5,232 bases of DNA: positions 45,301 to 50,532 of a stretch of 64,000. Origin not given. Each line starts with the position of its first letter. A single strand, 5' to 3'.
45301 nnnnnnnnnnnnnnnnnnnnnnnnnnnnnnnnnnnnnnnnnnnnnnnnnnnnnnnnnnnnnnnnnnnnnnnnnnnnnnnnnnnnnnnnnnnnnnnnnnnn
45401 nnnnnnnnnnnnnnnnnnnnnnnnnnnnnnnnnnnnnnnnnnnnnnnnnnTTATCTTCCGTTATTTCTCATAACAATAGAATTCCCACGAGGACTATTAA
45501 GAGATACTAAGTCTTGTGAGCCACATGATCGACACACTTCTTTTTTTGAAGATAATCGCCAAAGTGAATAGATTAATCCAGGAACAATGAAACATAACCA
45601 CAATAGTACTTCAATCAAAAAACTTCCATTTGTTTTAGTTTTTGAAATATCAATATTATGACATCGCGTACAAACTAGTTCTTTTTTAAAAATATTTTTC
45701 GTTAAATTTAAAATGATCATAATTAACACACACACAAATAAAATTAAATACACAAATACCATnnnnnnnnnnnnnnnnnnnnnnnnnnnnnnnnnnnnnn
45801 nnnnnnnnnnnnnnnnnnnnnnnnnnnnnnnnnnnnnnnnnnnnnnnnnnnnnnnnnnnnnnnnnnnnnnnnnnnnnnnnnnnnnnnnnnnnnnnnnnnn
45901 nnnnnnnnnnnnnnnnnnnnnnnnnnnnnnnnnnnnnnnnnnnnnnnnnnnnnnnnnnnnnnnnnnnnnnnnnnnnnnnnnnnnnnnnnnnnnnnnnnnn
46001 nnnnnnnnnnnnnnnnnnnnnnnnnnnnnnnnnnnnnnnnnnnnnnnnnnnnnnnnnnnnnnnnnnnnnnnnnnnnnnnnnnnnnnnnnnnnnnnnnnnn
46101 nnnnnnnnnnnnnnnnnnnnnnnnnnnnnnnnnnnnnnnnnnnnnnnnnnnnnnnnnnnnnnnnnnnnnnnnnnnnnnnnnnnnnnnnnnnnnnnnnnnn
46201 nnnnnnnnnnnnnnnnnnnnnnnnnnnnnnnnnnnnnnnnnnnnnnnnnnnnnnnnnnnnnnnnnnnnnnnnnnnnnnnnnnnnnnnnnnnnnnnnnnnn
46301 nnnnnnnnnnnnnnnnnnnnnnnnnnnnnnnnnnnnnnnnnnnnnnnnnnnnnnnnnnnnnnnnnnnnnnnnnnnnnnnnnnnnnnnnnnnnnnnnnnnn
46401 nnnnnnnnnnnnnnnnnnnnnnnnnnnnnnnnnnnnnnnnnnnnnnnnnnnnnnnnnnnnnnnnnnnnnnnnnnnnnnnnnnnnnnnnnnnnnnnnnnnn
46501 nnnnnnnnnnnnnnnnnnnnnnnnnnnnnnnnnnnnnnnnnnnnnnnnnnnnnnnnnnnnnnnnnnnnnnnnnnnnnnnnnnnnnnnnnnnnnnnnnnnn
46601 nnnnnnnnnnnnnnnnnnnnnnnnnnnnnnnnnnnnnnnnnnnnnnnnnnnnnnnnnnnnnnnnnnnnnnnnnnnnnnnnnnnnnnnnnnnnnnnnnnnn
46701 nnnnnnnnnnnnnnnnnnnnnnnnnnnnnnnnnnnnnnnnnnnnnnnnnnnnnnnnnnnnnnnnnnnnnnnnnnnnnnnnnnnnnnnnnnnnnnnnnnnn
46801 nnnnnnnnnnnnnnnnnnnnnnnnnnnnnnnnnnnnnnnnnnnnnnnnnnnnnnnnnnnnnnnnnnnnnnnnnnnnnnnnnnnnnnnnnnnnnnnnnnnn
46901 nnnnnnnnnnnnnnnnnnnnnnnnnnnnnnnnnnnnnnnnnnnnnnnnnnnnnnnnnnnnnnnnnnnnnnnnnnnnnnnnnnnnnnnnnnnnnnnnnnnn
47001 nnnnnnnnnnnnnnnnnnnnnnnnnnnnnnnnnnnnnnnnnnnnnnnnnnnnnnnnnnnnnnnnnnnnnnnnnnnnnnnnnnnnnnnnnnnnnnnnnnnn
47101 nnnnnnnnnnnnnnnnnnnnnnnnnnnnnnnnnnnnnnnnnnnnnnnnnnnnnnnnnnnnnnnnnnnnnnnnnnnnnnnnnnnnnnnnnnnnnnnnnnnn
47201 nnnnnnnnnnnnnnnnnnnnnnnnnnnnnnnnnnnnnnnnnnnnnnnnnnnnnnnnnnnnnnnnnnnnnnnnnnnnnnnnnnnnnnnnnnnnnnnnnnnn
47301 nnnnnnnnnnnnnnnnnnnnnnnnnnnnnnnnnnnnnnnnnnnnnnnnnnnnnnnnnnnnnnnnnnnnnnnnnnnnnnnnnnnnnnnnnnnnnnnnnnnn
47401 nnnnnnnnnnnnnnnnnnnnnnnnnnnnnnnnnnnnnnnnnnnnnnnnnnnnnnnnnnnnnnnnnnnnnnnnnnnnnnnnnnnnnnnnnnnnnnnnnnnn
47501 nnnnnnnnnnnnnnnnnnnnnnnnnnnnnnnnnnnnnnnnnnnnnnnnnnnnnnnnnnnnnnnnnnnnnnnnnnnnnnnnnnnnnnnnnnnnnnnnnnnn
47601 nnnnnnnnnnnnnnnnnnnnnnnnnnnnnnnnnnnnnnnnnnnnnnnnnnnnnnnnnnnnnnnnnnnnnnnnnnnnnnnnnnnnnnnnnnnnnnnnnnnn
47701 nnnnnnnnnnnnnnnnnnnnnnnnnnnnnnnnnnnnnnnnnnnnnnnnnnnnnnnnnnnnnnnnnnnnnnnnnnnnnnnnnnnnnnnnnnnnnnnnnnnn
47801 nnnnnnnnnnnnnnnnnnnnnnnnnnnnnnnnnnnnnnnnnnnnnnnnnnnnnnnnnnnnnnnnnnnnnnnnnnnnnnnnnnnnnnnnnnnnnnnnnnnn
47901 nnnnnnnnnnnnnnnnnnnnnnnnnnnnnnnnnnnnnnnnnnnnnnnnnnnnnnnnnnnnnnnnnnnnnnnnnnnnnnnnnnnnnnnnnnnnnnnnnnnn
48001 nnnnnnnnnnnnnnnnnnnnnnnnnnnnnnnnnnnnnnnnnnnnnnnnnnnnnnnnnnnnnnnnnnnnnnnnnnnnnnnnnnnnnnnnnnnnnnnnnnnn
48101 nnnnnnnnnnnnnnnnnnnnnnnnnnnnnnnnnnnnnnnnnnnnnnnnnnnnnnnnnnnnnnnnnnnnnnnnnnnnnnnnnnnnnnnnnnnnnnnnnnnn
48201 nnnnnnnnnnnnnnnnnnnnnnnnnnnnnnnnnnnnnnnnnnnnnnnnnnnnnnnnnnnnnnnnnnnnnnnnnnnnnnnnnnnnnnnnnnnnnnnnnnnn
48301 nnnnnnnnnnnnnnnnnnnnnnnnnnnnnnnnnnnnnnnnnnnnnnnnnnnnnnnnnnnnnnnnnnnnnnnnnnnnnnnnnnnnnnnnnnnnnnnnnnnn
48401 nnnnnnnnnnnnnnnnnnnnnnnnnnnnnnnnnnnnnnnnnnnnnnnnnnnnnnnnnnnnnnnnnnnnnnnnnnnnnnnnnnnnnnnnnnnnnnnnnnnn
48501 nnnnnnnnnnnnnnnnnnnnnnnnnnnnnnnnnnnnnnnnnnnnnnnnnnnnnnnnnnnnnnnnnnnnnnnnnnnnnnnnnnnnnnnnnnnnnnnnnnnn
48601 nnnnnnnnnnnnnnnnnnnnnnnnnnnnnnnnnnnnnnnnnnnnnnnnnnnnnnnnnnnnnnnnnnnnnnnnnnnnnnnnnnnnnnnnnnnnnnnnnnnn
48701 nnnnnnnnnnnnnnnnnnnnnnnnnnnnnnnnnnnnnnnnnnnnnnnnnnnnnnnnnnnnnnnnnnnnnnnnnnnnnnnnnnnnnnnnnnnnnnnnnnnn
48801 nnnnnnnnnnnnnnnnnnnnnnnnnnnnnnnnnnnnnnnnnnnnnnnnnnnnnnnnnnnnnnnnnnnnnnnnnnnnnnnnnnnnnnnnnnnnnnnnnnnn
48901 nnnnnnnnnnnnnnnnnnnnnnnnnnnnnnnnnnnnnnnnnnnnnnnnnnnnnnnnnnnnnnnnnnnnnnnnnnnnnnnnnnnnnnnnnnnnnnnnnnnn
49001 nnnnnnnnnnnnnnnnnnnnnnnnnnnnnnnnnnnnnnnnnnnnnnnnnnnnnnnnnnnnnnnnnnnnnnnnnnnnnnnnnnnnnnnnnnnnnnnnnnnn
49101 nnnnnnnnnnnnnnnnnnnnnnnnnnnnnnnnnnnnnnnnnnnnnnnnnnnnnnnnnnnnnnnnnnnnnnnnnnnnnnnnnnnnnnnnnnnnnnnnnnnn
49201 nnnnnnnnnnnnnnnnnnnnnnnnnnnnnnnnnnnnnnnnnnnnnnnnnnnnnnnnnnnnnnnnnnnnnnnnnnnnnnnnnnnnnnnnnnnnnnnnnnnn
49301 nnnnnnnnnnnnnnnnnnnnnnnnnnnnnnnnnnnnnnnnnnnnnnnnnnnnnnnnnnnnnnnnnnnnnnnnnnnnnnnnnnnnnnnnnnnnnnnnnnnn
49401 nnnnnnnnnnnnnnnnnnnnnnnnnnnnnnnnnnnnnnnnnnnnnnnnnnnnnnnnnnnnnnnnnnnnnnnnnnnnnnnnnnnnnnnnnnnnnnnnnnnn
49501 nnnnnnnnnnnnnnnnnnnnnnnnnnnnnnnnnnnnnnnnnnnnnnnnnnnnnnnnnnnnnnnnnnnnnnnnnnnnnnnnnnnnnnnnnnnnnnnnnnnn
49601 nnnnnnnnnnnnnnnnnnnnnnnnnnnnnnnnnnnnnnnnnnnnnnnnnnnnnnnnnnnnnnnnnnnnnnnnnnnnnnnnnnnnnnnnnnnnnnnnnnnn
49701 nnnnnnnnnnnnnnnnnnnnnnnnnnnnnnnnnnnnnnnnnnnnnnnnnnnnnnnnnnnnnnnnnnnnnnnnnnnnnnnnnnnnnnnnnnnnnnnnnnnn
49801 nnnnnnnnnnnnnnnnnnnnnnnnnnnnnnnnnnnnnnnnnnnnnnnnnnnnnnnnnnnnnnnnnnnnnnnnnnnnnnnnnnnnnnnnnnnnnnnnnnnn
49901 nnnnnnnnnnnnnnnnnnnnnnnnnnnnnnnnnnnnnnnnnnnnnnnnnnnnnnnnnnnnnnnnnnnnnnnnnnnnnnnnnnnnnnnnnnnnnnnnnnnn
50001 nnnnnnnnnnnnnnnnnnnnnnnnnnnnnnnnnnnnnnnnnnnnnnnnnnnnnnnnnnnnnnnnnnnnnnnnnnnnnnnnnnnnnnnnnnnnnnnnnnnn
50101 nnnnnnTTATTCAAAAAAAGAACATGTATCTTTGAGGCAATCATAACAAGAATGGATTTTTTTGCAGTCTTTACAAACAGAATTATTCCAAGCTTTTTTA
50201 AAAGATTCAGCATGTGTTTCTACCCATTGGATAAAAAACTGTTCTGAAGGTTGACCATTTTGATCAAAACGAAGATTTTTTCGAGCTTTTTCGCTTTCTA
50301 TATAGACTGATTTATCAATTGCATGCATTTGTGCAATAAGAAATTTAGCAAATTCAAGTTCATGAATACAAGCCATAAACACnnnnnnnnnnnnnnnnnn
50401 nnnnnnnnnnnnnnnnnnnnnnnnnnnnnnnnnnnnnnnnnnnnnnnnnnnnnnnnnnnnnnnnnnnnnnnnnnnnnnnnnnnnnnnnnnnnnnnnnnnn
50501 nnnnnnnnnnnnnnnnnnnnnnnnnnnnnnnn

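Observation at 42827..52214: Candidate RNA end-healing/sealing (tRNA repair) toolkit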

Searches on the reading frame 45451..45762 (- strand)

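Call 3: search_protein_families(library=pfam, proteins=[window:45451-45762:-], max_evalue=0.01)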
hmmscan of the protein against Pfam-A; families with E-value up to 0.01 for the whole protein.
window:45451-45762:- (103 aa): 3 families
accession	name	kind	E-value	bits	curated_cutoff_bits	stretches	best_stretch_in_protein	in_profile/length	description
PF01679.22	Pmp3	-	1.5e-05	25.3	22.9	1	44-68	22-46/49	Proteolipid membrane potential modulator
PF10601.15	zf-LITAF-like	-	0.0056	17.2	23.8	1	27-82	4-64/70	LITAF-like zinc ribbon domain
PF11781.13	Zn_ribbon_RRN7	-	0.0088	16.1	27.1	0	30-36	23-29/32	Zinc-finger of RNA-polymerase I-specific TFIIB, Rrn7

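Call 111: search_protein_families(library=padloc, proteins=[window:45451-45762:-], max_evalue=0.01)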
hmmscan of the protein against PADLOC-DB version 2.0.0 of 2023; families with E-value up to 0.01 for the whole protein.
window:45451-45762:- (103 aa): 0 families

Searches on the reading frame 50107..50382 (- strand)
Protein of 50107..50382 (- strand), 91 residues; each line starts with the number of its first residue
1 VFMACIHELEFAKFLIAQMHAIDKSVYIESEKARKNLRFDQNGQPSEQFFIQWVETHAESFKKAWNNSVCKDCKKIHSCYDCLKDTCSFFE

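Call 12: search_protein_families(library=phrogs, proteins=[window:50107-50382:-], max_evalue=0.01)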
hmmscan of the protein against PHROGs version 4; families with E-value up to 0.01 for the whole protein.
window:50107-50382:- (91 aa): 0 families

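Call 30: search_protein_families(library=pfam, proteins=[window:50107-50382:-], max_evalue=0.01)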
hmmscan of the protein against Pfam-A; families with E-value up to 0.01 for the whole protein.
window:50107-50382:- (91 aa): 0 families

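Call 111: search_protein_families(library=padloc, proteins=[window:50107-50382:-], max_evalue=0.01)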
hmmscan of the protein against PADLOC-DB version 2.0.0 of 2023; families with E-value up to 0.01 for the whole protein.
window:50107-50382:- (91 aa): 0 families
